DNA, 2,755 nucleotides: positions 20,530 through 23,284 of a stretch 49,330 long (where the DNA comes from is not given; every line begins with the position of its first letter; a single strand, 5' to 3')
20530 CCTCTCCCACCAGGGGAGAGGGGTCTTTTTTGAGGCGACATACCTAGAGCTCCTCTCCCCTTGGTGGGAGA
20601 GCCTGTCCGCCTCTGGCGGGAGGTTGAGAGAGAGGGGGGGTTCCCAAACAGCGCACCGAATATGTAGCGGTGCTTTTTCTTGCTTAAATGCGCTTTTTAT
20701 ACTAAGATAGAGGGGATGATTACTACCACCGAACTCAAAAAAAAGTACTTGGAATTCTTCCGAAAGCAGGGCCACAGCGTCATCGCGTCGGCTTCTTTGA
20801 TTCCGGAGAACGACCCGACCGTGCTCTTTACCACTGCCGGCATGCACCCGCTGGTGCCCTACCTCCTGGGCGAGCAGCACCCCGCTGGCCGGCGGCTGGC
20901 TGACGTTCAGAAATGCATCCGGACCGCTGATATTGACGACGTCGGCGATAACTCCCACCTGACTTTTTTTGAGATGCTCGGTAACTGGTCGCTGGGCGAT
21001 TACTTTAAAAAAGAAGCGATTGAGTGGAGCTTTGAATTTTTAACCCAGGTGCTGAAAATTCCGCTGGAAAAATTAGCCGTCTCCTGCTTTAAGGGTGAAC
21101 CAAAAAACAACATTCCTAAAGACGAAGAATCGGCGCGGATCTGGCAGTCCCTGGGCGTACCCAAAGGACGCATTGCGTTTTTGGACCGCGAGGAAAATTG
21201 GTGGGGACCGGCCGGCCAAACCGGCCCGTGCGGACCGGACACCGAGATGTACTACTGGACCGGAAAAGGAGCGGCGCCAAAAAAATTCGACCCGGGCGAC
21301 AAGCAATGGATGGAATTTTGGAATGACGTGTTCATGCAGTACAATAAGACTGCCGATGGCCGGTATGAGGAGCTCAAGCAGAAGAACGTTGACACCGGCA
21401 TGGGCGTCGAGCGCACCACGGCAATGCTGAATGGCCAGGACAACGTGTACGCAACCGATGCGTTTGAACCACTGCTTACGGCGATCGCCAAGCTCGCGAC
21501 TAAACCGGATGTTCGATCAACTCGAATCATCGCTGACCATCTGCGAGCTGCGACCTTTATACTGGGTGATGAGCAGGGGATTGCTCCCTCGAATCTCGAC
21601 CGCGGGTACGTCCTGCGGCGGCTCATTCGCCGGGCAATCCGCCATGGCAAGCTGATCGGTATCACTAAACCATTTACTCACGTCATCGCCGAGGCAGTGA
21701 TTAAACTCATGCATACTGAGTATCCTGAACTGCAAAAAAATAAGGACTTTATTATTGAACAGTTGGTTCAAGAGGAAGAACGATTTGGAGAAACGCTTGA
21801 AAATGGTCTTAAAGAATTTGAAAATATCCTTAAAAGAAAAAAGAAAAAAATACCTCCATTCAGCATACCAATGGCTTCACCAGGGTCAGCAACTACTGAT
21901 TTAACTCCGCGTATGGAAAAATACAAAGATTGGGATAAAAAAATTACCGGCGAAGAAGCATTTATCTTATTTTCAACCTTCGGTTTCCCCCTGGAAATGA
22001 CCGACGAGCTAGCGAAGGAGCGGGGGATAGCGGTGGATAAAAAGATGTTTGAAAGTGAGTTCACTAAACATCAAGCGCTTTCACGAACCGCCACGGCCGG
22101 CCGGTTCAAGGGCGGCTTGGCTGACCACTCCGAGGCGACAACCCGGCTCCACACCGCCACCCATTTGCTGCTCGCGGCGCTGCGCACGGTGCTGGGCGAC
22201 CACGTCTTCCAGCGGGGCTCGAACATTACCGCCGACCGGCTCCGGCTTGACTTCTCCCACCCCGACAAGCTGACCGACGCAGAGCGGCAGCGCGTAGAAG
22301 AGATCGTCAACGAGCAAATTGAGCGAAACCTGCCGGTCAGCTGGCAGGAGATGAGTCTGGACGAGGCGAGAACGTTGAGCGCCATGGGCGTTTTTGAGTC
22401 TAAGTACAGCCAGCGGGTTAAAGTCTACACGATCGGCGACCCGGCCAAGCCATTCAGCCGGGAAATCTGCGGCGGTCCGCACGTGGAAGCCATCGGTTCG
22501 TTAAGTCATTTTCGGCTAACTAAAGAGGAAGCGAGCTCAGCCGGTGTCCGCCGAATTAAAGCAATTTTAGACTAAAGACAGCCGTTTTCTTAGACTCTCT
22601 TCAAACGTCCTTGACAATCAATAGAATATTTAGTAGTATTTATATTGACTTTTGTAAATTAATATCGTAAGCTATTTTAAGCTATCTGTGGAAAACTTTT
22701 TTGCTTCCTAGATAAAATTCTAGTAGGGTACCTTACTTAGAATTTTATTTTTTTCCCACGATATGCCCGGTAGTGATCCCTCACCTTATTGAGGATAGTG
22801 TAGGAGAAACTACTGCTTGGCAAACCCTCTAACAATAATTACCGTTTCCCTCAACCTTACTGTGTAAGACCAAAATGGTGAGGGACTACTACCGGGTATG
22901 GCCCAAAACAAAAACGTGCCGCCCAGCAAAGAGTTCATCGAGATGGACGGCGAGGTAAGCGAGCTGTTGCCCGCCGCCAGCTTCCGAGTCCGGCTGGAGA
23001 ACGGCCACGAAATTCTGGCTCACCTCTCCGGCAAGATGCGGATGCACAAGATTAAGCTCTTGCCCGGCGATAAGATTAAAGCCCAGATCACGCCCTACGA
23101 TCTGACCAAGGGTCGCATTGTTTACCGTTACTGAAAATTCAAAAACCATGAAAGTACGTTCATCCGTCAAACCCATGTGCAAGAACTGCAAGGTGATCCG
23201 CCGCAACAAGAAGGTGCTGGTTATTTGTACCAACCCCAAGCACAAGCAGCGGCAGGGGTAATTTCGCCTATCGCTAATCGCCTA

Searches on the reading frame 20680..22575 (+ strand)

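Call 83: search_protein_families(library=pfam, proteins=[window:20680-22575:+], max_evalue=0.001)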
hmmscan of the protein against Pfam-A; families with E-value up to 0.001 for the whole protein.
window:20680-22575:+ (631 aa): 2 families
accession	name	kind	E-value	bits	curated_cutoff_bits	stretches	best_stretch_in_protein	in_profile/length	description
PF01411.24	tRNA-synt_2c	-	1.2e-131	440.5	30.3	2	18-391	1-382/552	tRNA synthetases class II (A)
PF07973.19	tRNA_SAD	-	2.1e-12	47.2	24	1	580-626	1-43/44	Threonyl and Alanyl tRNA synthetase second additional domain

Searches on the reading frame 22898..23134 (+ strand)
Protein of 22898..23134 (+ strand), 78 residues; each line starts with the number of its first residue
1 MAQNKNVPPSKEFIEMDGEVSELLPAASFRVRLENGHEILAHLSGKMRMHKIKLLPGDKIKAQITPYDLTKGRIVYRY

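Call 83: search_protein_families(library=pfam, proteins=[window:22898-23134:+], max_evalue=0.001)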
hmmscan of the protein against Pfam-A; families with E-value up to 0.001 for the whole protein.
window:22898-23134:+ (78 aa): 1 family
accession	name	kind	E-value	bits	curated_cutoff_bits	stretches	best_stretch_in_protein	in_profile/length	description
PF01176.25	eIF-1a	-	2.5e-24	85.1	30.2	1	14-77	1-64/64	Translation initiation factor 1A / IF-1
